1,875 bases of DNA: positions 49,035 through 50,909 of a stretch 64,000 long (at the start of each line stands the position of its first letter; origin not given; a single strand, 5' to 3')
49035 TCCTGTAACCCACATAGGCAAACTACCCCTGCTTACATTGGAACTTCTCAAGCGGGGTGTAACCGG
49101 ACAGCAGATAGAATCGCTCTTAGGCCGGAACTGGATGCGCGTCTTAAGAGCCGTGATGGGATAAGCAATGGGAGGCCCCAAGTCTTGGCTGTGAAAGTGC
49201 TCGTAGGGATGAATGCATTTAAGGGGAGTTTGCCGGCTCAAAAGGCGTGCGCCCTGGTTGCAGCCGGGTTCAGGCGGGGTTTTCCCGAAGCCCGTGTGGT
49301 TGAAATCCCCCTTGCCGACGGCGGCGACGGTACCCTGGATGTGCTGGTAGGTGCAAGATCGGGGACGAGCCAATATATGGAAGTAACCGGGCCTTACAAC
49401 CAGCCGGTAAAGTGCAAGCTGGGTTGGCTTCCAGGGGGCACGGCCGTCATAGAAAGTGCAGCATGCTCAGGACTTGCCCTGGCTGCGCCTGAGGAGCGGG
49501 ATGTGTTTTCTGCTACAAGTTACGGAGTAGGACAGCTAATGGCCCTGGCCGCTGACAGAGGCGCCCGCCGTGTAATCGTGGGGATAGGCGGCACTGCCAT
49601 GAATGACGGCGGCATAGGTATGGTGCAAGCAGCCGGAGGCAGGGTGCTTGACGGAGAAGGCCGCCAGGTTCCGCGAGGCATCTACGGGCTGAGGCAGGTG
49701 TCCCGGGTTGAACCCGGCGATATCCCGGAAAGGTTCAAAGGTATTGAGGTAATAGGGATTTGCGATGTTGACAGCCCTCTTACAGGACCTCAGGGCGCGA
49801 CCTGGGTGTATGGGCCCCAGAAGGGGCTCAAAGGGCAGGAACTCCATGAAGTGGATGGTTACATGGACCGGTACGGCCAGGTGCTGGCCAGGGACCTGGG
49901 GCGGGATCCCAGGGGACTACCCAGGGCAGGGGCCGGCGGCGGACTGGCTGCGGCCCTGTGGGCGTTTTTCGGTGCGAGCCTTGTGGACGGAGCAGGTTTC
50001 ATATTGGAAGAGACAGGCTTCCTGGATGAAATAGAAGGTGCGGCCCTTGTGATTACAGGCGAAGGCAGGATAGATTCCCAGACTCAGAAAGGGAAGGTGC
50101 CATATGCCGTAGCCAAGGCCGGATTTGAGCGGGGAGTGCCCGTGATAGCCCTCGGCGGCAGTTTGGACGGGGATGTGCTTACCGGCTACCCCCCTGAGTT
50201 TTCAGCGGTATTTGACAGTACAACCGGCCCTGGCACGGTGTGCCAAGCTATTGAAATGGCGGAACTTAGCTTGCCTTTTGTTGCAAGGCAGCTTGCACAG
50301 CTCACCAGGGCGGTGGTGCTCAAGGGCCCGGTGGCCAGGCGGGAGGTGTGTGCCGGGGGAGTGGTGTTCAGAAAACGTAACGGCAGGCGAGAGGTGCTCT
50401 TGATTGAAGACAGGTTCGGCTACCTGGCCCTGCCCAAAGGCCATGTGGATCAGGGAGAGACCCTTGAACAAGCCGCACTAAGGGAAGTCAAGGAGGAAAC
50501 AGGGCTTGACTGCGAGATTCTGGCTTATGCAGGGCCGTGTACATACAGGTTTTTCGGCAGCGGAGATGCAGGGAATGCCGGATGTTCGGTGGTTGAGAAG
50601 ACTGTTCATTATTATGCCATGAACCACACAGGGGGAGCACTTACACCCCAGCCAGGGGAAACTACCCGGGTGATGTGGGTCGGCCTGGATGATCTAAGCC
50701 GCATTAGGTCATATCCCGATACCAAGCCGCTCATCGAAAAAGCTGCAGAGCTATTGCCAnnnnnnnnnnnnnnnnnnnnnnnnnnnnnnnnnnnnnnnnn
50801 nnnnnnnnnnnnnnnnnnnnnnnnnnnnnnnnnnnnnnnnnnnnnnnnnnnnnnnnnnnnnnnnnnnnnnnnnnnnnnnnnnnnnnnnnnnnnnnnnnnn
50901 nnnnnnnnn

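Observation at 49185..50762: Glycerate kinase fused to a C-terminal NUDIX hydrolase domain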

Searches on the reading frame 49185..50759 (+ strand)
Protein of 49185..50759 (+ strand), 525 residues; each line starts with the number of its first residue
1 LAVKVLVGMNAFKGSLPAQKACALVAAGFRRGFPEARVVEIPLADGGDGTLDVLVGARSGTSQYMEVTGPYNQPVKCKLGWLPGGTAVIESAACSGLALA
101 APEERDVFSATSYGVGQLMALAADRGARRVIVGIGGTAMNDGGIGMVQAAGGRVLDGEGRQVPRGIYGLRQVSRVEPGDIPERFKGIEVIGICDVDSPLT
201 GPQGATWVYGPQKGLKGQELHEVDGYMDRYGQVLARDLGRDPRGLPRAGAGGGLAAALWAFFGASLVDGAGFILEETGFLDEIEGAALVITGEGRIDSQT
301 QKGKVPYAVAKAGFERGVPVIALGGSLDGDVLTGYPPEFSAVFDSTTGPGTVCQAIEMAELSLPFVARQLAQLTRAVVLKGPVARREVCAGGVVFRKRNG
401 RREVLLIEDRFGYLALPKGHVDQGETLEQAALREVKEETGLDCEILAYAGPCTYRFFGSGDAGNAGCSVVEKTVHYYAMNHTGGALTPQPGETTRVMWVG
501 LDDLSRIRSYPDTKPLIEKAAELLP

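Call 3: search_protein_families(library=pfam, proteins=[window:49185-50759:+], max_evalue=0.01)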
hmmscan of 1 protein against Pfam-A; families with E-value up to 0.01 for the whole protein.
window:49185-50759:+ (525 aa): 2 families
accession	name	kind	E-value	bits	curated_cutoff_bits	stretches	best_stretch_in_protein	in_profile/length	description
PF02595.20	Gly_kinase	-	9e-115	384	23.3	1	5-373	1-370/372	Glycerate kinase family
PF00293.34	NUDIX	-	1.4e-20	74.1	21.1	1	392-518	8-132/134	NUDIX domain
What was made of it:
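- Checked: Pfam finds Gly_kinase PF02595 at aa 5-373 (E 9e-115, profile 1-370 of 372) and NUDIX PF00293 at aa 392-518 (E 1.4e-20) (call 3).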

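Call 4: search_protein_families(library=ncbifam, proteins=[window:49185-50759:+], max_evalue=0.01)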
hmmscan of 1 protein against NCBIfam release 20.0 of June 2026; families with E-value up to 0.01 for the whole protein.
window:49185-50759:+ (525 aa): 24 families
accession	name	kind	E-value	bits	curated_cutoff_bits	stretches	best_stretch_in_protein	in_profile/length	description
TIGR00045.1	TIGR00045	subfamily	5.4e-104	348.2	168.45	1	4-375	1-373/375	glycerate kinase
NF007668.0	PRK10342.1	equivalog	4.2e-77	259.8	686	1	4-359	2-358/381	glycerate 2-kinase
NF007401.0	PRK09932.1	equivalog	2e-73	247.7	625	1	4-345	2-344/381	glycerate 3-kinase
NF052459.1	OxoGTPPhMutT1Mycb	equivalog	9.6e-11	41.3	475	1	389-515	3-120/292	8-oxo-(d)GTP phosphatase MutT1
NF008736.0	PRK11762.1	equivalog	1.4e-06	28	169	1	414-446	76-108/186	ADP compounds hydrolase NudE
NF001299.0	PRK00241.1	equivalog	8.7e-06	25.4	158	1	419-455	166-202/263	NAD(+) diphosphatase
TIGR02705.1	nudix_YtkD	equivalog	1.1e-05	25.1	154.4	1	405-450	38-83/156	RNA deprotection pyrophosphohydrolase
NF003791.0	PRK05379.2-3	equivalog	3.1e-05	23.3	409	1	411-504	226-318/340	bifunctional nicotinamide-nucleotide adenylyltransferase/Nudix hydroxylase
NF001938.0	PRK00714.1-5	equivalog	4.4e-05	22.9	116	1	409-442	42-75/172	RNA pyrophosphohydrolase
NF003790.0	PRK05379.2-2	equivalog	6.5e-05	22.2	403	1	374-502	204-330/354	bifunctional nicotinamide mononucleotide adenylyltransferase/ADP-ribose pyrophosphatase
NF006961.0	PRK09438.1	equivalog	9.2e-05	21.9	103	1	404-444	22-64/151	dihydroneopterin triphosphate diphosphatase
NF003787.0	PRK05379.1-4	equivalog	9.8e-05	21.5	449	1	411-455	232-276/346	bifunctional nicotinamide-nucleotide adenylyltransferase/Nudix hydroxylase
NF041652.1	Nud_hyd_Dein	equivalog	0.00013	22.3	200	1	391-450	16-81/152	Nudix hydrolase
NF008044.0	PRK10776.1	equivalog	0.00013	21.8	148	1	412-456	31-75/130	8-oxo-dGTP diphosphatase MutT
NF003786.0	PRK05379.1-2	equivalog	0.00013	21.3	397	1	404-516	231-347/354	bifunctional nicotinamide-nucleotide adenylyltransferase/Nudix hydroxylase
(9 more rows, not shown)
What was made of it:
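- On Class-I glycerate kinase (PF02595 / TIGR00045): TIGR00045: 348 bits (cut-off 168) (calls 3, 4).
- Closest known: Class-I glycerate kinases. Different: It scores below the equivalog cut-offs for both GarK (2-kinase) and GlxK (3-kinase) (call 4), so its regiospecificity is unknown.
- Closest known: NadM-Nudix. Different: Matches here are weak (E about 1e-4, call 4).
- Checked: NCBIfam TIGR00045 'glycerate kinase' scores 348 bits against a cut-off of 168 (call 4).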

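Call 5: search_solved_structures(query=window:49185-50759:+, max_evalue=0.001, show_alignments=2)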
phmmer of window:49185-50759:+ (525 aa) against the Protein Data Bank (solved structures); distinct sequences matched with E-value up to 0.001: 18.
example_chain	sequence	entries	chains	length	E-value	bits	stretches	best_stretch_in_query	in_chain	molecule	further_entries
3cwc_A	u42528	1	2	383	1.8e-74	254.8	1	2-374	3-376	Putative glycerate kinase 2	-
1to6_A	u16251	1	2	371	8e-46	160.3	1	4-346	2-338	Glycerate kinase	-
1vc8_A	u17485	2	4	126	1e-16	64.2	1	387-525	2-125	Ndx1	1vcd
1vc9_A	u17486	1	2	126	2.7e-16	62.8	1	387-525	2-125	Ndx1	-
3i7u_A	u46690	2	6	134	2.7e-12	49.6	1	385-523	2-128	AP4A hydrolase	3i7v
1kt9_A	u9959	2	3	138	2e-07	33.6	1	389-520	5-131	Diadenosine Tetraphosphate Hydrolase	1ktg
9cxx_A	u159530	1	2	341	3.5e-07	32.7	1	388-513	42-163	8-oxo-(d)GTP phosphatase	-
5gg5_A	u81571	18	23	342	9.4e-07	31.3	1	403-518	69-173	Hydrolase, NUDIX family protein | NUDIX family protein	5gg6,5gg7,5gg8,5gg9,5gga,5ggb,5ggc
6ehh_A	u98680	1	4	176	2.1e-05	26.9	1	419-513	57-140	7,8-dihydro-8-oxoguanine triphosphatase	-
3smd_A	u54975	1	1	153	2.6e-05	26.6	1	399-512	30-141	MutT/NUDIX family protein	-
5mze_A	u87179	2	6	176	2.8e-05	26.5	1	419-513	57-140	7,8-dihydro-8-oxoguanine triphosphatase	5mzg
2yyh_A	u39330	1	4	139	7e-05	25.2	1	390-446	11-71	8-OXO-dGTPase domain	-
3id9_A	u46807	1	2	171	8.5e-05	24.9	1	404-447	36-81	MutT/NUDIX family protein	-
1jrk_A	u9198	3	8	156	0.00016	24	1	399-520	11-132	Nudix homolog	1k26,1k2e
3gg6_A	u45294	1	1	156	0.00026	23.3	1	385-445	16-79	Nucleoside diphosphate-linked moiety X motif 18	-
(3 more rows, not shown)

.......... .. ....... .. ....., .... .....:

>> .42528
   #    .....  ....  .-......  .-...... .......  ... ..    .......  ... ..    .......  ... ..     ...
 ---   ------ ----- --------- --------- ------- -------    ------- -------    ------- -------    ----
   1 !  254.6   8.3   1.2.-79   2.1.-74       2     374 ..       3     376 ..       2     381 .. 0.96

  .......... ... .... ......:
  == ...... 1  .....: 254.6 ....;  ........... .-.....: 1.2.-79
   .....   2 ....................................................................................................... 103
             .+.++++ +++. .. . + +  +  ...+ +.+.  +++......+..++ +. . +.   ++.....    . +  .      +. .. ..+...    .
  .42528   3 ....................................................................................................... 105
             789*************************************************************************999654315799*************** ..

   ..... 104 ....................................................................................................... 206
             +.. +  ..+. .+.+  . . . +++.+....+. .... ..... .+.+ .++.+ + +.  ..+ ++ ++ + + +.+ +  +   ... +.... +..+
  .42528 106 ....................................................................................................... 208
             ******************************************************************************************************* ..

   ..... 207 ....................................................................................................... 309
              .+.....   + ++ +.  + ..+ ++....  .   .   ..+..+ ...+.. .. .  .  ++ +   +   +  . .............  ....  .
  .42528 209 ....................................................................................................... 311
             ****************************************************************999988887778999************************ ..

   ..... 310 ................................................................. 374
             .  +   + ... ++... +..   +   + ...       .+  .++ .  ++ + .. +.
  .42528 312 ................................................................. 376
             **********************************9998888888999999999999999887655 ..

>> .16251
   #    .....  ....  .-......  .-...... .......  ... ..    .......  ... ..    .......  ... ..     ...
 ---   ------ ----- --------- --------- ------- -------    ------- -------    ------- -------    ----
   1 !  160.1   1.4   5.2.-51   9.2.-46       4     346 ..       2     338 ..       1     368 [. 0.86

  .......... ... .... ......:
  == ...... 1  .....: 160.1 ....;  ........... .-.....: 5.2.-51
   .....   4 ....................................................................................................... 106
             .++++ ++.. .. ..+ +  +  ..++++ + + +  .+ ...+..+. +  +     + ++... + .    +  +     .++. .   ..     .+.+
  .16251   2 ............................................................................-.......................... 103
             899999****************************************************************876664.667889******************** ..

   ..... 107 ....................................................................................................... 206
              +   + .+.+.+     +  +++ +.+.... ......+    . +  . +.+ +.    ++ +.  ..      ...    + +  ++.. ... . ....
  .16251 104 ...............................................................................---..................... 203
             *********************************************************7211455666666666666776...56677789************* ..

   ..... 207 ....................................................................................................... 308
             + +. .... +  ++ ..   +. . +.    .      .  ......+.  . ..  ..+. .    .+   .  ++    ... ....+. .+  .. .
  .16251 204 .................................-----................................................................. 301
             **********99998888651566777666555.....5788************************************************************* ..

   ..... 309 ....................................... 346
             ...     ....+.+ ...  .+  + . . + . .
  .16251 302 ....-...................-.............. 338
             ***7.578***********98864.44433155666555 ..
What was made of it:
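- Both domains match at full length with strong scores (calls 3, 4, 5).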
